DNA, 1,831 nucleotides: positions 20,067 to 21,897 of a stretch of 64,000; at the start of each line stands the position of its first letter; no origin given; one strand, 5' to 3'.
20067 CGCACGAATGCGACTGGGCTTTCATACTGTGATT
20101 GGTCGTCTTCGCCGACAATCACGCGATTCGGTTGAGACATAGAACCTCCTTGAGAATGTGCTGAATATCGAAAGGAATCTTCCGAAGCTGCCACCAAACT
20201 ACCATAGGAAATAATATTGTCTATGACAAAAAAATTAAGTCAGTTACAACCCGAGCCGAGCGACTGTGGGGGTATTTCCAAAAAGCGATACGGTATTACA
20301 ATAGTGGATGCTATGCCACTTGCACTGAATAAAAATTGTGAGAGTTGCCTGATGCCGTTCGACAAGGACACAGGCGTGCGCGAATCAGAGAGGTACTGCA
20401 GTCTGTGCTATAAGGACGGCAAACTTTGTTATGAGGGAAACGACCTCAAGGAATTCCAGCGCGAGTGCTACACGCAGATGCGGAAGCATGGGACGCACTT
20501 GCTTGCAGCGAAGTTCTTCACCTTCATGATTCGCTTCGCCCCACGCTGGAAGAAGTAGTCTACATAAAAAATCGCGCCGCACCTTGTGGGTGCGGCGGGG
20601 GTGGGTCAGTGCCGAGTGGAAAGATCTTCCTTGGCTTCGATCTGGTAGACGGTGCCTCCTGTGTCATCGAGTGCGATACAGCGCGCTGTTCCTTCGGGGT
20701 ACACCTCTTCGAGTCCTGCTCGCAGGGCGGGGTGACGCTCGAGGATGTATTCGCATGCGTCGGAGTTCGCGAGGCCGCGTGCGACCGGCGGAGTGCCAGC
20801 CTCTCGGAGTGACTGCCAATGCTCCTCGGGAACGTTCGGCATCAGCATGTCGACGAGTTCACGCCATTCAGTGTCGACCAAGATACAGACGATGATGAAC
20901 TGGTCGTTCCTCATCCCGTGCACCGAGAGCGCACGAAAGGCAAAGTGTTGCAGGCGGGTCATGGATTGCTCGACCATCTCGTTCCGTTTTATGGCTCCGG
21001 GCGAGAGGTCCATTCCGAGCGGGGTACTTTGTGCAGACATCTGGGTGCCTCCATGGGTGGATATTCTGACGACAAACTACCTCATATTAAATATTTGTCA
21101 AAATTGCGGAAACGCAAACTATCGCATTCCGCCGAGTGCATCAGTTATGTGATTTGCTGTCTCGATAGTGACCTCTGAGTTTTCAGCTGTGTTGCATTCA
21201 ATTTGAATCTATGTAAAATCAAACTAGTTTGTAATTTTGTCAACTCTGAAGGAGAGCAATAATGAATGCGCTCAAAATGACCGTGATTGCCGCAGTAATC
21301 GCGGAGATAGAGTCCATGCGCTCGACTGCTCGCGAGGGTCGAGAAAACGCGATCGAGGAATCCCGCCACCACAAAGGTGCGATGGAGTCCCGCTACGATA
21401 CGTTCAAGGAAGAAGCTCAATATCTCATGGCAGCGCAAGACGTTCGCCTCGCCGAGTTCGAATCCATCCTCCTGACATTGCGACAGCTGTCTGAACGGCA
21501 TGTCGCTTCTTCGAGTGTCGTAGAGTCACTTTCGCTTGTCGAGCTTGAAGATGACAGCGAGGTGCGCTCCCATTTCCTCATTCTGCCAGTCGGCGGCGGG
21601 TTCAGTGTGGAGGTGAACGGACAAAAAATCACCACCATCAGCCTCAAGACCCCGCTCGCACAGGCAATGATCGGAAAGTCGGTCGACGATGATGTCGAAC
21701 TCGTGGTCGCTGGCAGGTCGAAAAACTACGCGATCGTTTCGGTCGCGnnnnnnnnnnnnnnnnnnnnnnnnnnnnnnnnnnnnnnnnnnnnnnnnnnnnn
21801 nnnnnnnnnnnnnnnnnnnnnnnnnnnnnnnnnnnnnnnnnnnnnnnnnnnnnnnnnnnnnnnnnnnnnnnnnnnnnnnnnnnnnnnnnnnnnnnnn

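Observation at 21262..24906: Candidate nucleotide-modification/antiviral cluster: GreA-like, thymidylate-kinase-like, MoaA/viperin-type radical SAM, CYTH enzyme, second GreA/Rnk-like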

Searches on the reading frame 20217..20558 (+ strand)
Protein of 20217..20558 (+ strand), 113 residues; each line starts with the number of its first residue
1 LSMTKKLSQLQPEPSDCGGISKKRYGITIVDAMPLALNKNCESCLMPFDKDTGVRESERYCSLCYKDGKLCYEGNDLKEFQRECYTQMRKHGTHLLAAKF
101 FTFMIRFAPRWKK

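Call 3: search_protein_families(library=pfam, proteins=[window:20217-20558:+], max_evalue=0.01)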
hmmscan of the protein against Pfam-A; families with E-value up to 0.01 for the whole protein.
window:20217-20558:+ (113 aa): 1 family
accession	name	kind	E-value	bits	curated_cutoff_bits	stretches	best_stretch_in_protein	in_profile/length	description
PF12674.12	Zn_ribbon_2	-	2.3e-09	38.2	22.5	1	41-111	2-80/81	Putative zinc ribbon domain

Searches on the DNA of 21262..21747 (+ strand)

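Call 75: search_dna_similar(query=L097:6019-7507:+, collection=ecoli_genomes, mode=distant, max_rows=10)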
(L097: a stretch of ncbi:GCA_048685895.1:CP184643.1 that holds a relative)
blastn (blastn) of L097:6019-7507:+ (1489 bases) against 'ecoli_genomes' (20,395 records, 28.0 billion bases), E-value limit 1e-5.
No match.
